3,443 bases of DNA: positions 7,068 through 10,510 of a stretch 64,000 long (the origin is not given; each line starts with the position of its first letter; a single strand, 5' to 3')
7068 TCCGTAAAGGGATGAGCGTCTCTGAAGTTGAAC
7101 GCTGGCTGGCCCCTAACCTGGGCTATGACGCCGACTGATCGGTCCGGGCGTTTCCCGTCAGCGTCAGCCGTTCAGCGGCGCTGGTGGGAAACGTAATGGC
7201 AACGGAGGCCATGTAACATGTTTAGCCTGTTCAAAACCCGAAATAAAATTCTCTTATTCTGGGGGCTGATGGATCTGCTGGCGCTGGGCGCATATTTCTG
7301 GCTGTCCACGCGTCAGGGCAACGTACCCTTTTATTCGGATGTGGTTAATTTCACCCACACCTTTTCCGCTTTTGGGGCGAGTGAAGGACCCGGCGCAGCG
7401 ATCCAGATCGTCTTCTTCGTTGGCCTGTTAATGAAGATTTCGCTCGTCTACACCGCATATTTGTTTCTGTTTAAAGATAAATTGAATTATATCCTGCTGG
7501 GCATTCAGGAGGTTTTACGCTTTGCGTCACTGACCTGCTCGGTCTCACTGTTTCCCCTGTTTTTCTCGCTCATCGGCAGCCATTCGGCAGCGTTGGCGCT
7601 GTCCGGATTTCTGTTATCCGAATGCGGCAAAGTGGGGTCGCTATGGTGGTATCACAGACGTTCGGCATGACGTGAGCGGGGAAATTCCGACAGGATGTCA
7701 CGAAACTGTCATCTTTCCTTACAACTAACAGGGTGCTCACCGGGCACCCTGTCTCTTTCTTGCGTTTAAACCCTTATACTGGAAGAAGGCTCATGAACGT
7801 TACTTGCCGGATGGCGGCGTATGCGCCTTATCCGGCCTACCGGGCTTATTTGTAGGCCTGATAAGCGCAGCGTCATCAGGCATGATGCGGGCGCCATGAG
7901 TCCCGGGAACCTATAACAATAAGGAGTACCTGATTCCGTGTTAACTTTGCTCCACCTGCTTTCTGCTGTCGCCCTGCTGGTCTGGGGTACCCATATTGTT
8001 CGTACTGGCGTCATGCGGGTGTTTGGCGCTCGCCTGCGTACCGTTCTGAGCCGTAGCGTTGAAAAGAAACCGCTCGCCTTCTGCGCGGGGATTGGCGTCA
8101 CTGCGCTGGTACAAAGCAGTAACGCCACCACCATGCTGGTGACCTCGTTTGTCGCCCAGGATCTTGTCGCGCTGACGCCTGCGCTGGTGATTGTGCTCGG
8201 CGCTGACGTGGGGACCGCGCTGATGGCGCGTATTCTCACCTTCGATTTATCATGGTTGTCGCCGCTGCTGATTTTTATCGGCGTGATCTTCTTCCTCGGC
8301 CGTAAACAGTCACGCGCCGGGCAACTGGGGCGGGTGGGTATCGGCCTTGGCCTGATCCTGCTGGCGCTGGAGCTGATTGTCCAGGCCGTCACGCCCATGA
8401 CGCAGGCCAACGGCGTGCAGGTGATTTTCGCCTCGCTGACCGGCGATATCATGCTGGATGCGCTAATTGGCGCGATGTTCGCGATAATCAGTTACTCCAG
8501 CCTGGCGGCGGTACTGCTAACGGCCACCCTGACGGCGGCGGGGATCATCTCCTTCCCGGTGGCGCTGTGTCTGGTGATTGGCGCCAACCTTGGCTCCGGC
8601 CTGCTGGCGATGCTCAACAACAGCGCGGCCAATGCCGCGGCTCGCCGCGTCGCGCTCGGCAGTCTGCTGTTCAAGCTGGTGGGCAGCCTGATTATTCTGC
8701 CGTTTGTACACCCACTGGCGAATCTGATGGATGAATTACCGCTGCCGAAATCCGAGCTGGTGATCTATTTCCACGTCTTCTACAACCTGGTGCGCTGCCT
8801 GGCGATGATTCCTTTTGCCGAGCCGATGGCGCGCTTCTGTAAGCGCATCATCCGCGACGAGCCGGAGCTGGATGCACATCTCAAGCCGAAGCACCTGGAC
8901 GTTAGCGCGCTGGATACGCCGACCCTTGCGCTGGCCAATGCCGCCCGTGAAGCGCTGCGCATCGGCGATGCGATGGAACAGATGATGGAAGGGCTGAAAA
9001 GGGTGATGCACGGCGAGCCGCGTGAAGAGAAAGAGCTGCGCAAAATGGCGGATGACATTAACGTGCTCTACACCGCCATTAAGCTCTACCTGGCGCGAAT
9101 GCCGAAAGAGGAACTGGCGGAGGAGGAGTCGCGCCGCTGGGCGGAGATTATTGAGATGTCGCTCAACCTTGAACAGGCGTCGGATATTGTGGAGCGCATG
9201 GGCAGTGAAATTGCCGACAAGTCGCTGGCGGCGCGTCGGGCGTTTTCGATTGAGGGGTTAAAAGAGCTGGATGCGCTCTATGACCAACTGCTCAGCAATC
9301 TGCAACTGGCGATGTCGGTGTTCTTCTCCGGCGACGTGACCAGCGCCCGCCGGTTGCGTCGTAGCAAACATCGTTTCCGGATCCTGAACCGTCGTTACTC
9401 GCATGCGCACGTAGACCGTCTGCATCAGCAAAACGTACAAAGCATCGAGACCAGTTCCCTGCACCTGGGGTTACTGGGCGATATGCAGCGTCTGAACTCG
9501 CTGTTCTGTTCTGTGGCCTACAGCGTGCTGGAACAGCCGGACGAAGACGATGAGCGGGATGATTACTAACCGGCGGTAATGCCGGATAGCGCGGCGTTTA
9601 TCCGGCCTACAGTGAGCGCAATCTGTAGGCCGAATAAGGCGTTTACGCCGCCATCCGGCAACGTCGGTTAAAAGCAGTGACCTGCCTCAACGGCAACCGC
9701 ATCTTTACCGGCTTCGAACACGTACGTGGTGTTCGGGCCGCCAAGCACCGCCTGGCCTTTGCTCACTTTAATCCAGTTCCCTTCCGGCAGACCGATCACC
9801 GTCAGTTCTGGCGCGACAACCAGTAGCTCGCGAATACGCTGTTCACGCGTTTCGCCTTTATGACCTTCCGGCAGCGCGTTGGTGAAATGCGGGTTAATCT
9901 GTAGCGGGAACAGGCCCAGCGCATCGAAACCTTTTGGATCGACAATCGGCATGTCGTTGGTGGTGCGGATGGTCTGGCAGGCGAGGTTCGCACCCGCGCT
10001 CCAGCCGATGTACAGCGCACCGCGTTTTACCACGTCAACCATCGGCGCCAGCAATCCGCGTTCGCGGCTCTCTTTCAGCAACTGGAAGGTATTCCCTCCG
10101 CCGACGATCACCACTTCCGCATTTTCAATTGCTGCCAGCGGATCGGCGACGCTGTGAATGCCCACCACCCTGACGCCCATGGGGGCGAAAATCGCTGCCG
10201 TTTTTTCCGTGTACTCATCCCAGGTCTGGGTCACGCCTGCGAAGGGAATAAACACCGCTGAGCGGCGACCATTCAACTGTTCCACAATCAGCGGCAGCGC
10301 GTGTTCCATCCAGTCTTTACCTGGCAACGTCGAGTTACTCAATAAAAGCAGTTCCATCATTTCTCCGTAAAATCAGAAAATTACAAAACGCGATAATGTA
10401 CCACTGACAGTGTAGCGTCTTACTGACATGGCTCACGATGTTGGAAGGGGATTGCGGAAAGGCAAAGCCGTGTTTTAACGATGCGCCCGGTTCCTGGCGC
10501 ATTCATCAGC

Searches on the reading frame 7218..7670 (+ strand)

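Call 3: search_protein_families(library=pfam, proteins=[window:7218-7670:+], max_evalue=0.01)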
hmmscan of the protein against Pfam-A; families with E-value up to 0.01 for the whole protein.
window:7218-7670:+ (150 aa): 0 families

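Call 7: search_protein_families(library=ncbifam, proteins=[window:7218-7670:+], max_evalue=1)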
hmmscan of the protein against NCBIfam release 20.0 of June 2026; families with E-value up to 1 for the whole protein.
window:7218-7670:+ (150 aa): 1 family
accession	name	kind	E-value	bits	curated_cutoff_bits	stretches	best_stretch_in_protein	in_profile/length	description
NF008356.0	PRK11145.1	equivalog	0.23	10.7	375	1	42-75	3-35/246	pyruvate formate lyase 1-activating protein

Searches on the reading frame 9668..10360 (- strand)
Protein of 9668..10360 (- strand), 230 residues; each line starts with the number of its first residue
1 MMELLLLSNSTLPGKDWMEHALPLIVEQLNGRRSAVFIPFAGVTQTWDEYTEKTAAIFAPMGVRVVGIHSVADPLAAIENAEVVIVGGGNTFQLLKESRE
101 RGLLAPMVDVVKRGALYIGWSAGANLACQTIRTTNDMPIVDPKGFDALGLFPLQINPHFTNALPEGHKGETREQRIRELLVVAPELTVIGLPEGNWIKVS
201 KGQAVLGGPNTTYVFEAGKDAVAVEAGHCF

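Call 3: search_protein_families(library=pfam, proteins=[window:9668-10360:-], max_evalue=0.01)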
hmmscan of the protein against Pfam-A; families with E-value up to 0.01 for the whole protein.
window:9668-10360:- (230 aa): 1 family
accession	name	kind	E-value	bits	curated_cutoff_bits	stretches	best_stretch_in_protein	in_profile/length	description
PF03575.23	Peptidase_S51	-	2.5e-63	213.9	23.9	1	4-205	1-204/206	Peptidase family S51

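Call 14: find_encoding_contigs(protein=window:9668-10357:-, flank=8000, max_places=10)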
Protein window:9668-10357:- (229 aa): 6 contigs read that carry it; 4 places shown.
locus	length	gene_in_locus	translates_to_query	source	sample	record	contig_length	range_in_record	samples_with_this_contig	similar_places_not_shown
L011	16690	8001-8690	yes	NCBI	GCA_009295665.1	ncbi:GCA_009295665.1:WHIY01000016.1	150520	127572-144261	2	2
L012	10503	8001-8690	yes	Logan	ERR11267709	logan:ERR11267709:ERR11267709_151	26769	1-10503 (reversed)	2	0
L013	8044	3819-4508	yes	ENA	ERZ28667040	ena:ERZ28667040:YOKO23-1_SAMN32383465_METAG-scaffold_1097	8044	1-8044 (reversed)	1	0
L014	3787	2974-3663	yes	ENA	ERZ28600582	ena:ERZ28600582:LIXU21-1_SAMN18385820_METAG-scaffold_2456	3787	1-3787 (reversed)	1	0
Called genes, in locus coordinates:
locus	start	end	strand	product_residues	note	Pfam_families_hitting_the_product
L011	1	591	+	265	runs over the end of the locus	PF03609:EII-Sor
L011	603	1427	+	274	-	PF03613:EIID-AGA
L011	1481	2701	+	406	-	PF08240:ADH_N (weak), PF00107:ADH_zinc_N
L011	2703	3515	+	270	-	PF08501:Shikimate_dh_N, PF01488:Shikimate_DH (weak)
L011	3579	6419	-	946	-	PF16168:AIDA (weak), PF03212:Pertactin, PF03797:Autotransporter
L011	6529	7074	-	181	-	PF27348:EcpR_N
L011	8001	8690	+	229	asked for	PF03575:Peptidase_S51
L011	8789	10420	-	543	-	PF02690:Na_Pi_cotrans, PF01895:PhoU (faint)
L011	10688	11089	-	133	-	-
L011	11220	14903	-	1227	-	PF02574:S-methyl_trans, PF00809:Pterin_bind, PF02607:B12-binding_2, PF02310:B12-binding, PF02965:Met_synt_B12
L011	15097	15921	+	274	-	PF09339:HTH_IclR, PF01614:IclR_C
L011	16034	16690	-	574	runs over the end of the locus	PF20423:AceK_regulatory, PF06315:AceK_kinase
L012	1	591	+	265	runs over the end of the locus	PF03609:EII-Sor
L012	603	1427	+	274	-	PF03613:EIID-AGA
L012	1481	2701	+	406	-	PF08240:ADH_N (weak), PF00107:ADH_zinc_N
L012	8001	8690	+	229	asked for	PF03575:Peptidase_S51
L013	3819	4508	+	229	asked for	PF03575:Peptidase_S51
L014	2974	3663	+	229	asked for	PF03575:Peptidase_S51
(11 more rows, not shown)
